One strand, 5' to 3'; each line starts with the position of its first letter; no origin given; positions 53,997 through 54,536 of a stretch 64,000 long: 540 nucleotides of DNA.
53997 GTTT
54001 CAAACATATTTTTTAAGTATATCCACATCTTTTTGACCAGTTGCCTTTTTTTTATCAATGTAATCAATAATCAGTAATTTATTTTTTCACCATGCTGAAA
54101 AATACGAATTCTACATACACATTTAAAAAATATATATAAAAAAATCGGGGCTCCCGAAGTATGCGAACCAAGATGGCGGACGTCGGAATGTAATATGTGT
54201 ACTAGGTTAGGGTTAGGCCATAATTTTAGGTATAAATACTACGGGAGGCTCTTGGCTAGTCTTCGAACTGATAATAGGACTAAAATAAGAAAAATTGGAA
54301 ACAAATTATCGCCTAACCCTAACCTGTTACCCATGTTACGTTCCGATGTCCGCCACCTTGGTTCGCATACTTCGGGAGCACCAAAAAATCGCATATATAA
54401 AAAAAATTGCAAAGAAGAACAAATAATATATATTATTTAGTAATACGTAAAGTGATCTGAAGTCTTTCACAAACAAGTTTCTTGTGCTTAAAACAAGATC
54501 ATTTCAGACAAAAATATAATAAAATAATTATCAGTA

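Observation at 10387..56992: A MITE family with an 8-bp TSD and ends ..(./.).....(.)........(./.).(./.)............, in long and short forms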

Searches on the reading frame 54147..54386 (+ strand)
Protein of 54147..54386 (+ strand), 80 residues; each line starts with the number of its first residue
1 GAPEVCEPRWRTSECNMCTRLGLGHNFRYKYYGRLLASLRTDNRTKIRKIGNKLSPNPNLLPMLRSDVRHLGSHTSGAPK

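Call 93: find_homologous_proteins(query=A2, max_evalue=0.001)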
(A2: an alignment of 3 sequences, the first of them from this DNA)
Query A2 (3 sequences) (80 aa, profile of the alignment): 3 proteins with E <= 0.001 among 34 candidates.
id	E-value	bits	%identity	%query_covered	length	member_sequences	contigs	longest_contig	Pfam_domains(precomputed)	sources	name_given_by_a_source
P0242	6.4e-31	124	64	100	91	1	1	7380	-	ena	-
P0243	2.2e-28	116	91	80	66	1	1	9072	-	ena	-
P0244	4.2e-12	64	66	80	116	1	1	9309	-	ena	-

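Call 94: find_encoding_contigs(protein=P0242, flank=10000, max_places=10)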
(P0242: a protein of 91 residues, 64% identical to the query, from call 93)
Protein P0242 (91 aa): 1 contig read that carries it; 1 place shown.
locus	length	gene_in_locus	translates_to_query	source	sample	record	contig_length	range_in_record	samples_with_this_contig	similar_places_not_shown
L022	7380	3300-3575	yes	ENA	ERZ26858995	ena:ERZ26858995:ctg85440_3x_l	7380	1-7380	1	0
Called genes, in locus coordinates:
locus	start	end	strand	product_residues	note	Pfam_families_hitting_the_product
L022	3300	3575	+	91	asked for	-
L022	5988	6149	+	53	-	-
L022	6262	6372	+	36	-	-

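Call 95: find_encoding_contigs(protein=P0243, flank=10000, max_places=10)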
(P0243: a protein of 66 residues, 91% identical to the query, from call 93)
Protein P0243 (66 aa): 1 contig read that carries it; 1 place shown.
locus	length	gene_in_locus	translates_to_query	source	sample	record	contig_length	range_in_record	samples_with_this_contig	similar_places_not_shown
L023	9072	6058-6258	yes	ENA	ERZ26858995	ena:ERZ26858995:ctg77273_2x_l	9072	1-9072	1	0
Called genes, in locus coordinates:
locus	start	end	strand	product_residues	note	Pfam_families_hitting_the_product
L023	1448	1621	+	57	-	-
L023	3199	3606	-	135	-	PF01423:LSM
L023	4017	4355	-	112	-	-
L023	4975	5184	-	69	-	PF01423:LSM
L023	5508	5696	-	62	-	-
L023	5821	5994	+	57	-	-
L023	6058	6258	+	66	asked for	-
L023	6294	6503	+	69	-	-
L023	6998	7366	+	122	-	-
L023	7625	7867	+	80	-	-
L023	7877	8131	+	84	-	-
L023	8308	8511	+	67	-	-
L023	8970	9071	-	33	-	?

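Call 96: find_encoding_contigs(protein=P0244, flank=10000, max_places=10)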
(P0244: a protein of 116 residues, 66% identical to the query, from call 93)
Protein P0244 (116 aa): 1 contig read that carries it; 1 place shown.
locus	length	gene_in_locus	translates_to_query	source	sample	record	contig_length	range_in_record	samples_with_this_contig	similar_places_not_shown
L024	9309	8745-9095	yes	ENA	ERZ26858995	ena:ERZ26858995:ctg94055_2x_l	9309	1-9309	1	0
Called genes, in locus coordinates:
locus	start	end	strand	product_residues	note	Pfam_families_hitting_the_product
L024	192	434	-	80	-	-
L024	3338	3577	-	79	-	-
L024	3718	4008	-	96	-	-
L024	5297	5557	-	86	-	-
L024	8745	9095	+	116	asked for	-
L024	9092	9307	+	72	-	?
